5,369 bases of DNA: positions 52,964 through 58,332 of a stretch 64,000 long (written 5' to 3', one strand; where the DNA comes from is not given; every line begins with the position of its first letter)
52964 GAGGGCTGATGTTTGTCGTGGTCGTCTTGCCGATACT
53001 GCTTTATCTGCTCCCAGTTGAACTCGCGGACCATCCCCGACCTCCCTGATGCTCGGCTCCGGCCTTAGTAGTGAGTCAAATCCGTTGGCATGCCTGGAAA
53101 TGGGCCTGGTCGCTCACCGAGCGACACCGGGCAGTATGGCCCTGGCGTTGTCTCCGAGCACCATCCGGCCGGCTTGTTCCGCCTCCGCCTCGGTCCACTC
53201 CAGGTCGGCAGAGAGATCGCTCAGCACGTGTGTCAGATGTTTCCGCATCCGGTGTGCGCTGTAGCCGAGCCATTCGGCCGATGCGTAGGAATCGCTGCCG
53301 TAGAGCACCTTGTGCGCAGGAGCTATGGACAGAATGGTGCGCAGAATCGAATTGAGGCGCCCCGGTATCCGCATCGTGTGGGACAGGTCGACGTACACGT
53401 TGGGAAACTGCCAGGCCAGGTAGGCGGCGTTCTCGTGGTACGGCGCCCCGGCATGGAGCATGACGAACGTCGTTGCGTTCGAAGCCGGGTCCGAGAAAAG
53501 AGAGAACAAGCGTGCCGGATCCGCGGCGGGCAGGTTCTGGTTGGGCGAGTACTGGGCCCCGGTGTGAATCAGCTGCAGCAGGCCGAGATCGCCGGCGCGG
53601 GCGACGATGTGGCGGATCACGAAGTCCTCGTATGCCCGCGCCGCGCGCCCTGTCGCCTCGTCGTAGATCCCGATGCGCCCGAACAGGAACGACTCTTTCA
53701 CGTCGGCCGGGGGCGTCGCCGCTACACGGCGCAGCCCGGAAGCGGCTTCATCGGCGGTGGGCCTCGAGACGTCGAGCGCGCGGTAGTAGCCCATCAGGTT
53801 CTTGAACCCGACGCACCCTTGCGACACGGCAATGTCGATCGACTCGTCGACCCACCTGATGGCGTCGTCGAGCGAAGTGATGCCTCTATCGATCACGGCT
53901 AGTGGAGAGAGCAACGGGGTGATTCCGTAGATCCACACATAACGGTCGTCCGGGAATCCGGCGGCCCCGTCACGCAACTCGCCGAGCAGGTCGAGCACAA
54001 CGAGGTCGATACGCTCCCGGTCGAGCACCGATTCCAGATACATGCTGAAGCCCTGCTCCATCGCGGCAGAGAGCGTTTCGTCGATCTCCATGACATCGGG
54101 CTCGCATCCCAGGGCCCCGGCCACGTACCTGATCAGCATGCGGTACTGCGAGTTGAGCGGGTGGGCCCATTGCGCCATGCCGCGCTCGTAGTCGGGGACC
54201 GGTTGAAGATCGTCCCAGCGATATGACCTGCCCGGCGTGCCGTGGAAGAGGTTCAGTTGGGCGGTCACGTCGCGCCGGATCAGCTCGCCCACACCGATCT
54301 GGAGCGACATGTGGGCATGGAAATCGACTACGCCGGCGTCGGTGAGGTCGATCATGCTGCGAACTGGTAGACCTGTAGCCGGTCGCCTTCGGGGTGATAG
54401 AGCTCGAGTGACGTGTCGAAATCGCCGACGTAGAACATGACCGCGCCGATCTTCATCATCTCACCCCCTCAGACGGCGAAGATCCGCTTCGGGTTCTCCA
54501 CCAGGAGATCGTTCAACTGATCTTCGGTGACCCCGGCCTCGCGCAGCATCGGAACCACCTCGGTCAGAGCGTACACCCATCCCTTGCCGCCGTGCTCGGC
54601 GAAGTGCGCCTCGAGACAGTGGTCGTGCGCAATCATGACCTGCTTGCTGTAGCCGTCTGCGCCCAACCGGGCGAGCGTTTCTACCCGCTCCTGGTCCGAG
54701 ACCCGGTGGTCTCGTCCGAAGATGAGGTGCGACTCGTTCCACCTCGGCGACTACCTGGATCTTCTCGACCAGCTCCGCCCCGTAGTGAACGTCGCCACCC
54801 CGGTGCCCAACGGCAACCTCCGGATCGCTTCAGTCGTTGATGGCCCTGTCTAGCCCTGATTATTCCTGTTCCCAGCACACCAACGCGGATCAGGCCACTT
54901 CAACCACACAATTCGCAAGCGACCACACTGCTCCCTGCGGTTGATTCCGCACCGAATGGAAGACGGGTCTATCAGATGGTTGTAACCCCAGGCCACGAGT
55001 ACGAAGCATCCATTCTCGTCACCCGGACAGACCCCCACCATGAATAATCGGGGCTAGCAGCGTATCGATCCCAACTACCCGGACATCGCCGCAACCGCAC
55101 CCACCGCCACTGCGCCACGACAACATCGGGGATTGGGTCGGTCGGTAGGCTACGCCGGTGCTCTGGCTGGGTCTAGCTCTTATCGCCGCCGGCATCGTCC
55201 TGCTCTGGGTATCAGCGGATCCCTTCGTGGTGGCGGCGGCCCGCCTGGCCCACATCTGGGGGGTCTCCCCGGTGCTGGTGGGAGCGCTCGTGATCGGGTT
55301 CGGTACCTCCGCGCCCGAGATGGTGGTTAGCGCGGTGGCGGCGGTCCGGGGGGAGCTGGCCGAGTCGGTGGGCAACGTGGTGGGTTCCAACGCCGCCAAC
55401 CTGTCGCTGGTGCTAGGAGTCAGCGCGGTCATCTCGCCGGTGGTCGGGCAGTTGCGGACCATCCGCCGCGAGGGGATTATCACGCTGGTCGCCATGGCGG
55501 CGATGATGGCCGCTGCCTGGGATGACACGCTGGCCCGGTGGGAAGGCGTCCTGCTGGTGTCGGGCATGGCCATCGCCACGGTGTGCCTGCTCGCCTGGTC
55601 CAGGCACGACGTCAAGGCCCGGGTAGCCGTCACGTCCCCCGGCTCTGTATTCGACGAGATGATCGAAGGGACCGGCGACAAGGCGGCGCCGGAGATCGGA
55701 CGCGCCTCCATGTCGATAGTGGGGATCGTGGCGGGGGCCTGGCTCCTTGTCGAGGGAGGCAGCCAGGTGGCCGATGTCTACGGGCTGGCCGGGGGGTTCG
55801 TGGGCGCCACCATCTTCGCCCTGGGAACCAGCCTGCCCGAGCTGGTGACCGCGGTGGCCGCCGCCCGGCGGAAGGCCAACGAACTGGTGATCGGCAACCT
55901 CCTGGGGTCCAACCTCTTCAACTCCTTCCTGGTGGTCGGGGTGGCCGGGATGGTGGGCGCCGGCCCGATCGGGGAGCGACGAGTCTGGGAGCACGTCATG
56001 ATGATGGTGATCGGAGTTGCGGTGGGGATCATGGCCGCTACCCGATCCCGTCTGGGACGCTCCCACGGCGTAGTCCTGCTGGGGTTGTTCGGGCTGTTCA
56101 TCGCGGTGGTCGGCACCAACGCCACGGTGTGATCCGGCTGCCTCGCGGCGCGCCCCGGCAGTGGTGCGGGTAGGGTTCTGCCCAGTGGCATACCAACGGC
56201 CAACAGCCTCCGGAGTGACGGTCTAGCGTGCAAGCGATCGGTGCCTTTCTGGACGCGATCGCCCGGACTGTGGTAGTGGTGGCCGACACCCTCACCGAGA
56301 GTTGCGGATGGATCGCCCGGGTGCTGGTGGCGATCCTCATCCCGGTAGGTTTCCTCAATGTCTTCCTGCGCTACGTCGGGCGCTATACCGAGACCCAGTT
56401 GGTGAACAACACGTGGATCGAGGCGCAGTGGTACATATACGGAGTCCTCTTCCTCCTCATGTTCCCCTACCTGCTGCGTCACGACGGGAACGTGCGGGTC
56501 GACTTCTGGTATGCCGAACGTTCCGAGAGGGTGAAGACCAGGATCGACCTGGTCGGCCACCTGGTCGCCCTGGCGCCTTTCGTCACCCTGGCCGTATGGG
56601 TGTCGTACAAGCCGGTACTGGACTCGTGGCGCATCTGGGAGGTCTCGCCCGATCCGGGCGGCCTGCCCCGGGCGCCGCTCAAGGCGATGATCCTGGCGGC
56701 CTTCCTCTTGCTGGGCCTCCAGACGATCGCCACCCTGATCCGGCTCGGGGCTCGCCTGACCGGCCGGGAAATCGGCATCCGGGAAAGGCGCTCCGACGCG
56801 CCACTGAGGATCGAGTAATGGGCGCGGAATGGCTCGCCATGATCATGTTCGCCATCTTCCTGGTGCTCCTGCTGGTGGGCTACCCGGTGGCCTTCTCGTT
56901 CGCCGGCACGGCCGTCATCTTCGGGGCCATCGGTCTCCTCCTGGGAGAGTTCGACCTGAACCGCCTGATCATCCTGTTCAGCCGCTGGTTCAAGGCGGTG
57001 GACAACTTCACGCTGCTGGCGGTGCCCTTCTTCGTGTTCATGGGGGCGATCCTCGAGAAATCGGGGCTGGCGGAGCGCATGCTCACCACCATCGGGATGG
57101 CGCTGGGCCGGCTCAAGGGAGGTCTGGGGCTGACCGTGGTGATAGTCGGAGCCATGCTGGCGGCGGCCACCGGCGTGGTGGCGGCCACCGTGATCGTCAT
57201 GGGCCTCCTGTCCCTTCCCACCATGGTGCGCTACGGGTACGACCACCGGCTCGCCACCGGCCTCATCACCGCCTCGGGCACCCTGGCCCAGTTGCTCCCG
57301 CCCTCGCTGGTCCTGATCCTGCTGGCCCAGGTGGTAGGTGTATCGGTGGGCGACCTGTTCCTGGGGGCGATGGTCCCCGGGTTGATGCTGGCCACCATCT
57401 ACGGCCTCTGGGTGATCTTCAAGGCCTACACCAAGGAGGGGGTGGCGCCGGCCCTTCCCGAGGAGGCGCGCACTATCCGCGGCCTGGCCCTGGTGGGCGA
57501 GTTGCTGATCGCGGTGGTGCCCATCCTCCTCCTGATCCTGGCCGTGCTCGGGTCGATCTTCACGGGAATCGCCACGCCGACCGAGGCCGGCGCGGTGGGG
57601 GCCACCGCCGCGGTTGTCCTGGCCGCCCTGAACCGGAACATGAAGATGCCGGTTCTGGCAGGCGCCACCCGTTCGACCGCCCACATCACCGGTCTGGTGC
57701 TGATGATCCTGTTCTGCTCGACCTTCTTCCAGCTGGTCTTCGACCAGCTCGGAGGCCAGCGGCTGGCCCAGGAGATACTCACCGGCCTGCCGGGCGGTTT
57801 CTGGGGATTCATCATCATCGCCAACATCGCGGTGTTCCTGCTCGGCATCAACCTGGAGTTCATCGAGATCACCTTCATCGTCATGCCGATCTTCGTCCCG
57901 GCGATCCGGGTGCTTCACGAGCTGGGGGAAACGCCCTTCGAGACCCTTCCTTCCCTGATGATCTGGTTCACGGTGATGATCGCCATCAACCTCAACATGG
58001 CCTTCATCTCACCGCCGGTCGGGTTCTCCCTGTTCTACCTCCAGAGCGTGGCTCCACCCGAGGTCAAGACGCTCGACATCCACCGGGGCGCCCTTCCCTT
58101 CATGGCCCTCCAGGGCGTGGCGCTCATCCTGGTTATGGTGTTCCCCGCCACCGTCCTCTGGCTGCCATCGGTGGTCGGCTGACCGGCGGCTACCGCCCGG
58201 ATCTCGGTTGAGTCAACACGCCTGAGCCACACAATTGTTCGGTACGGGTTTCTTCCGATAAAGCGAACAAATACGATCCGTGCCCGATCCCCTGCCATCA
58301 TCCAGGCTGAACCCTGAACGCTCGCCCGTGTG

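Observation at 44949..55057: IS5-like MITE (CTAG target duplication, 12-bp TIRs) in two copies, each beside a phosphotriesterase-family gene, one intact and one truncated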

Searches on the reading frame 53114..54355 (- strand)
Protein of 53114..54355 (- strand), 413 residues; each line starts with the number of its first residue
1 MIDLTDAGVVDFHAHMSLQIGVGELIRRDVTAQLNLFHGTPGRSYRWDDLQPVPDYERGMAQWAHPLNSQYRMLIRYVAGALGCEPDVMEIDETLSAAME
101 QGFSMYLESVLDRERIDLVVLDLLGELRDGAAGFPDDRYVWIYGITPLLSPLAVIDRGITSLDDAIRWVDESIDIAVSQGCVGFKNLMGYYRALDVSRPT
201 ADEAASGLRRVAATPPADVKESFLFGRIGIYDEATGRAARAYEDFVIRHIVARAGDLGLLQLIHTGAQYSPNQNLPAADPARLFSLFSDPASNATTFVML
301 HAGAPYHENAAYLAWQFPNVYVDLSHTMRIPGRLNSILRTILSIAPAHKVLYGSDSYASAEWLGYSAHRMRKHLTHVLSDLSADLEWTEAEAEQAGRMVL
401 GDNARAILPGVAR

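Call 11: search_protein_families(library=pfam, proteins=[window:53114-54355:-], max_evalue=0.001)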
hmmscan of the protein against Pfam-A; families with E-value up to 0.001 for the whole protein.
window:53114-54355:- (413 aa): 1 family
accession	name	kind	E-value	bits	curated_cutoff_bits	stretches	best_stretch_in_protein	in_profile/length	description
PF04909.20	Amidohydro_2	-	7e-17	62.5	26.4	1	237-409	119-288/289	Amidohydrolase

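Call 74: find_related_loci(query=window:53114-54355:-, collection=metagenome_contigs, flank=6000)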
Query window:53114-54355:- (413 aa) in metagenome_contigs; peptide patterns used: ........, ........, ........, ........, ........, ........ (x = any residue, [..] = any of these).
84 stretches matched a pattern; 5 encode a relative of the query (tblastn E <= 1e-3); 5 distinct loci.
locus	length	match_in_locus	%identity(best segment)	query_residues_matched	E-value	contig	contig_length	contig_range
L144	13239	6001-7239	95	1-413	0e+0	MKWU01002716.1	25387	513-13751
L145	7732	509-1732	68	1-408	0e+0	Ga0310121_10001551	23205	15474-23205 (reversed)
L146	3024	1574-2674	24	28-404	1e-14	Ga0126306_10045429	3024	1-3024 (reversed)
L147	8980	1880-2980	24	28-404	2e-14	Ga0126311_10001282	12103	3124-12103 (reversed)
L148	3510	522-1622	24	28-404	2e-14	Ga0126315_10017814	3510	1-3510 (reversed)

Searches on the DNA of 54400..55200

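Call 69: search_rna_families(source=window, start=54400, end=55200, threshold=evalue, max_evalue=1)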
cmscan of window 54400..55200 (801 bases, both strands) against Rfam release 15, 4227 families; matches with E-value up to 1: 0.
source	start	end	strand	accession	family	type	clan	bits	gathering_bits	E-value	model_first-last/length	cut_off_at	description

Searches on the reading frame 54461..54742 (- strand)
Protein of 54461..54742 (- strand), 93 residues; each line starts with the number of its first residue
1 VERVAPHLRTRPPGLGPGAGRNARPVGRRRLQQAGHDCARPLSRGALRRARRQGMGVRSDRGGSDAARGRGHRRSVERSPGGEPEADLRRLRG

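Call 11: search_protein_families(library=pfam, proteins=[window:54461-54742:-], max_evalue=0.001)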
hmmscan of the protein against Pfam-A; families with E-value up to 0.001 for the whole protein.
window:54461-54742:- (93 aa): 0 families

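Call 105: search_protein_families(library=pfam, proteins=[window:54472-54738:-], max_evalue=0.01)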
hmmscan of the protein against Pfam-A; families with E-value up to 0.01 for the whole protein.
seq(89 aa): 1 family
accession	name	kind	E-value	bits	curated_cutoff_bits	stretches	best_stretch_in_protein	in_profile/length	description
PF02126.24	PTE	-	1.5e-17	64.4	22.4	1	7-87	215-297/298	Phosphotriesterase family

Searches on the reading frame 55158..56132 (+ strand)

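Call 11: search_protein_families(library=pfam, proteins=[window:55158-56132:+], max_evalue=0.001)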
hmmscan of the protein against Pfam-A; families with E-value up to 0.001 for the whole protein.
window:55158-56132:+ (324 aa): 1 family
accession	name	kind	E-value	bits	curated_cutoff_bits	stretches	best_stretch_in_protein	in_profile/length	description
PF01699.29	Na_Ca_ex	-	7.4e-50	169.3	24.9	2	185-318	8-149/151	Sodium/calcium exchanger protein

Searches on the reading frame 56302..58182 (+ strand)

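Call 64: search_protein_families(library=pfam, proteins=[window:56302-58182:+], max_evalue=0.01)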
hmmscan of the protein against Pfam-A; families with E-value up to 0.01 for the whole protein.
window:56302-58182:+ (626 aa): 1 family
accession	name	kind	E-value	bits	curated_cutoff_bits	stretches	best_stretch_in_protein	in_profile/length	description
PF06808.19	DctM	-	3e-81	273.8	23.8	1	183-616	1-412/413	Tripartite ATP-independent periplasmic transporter, DctM component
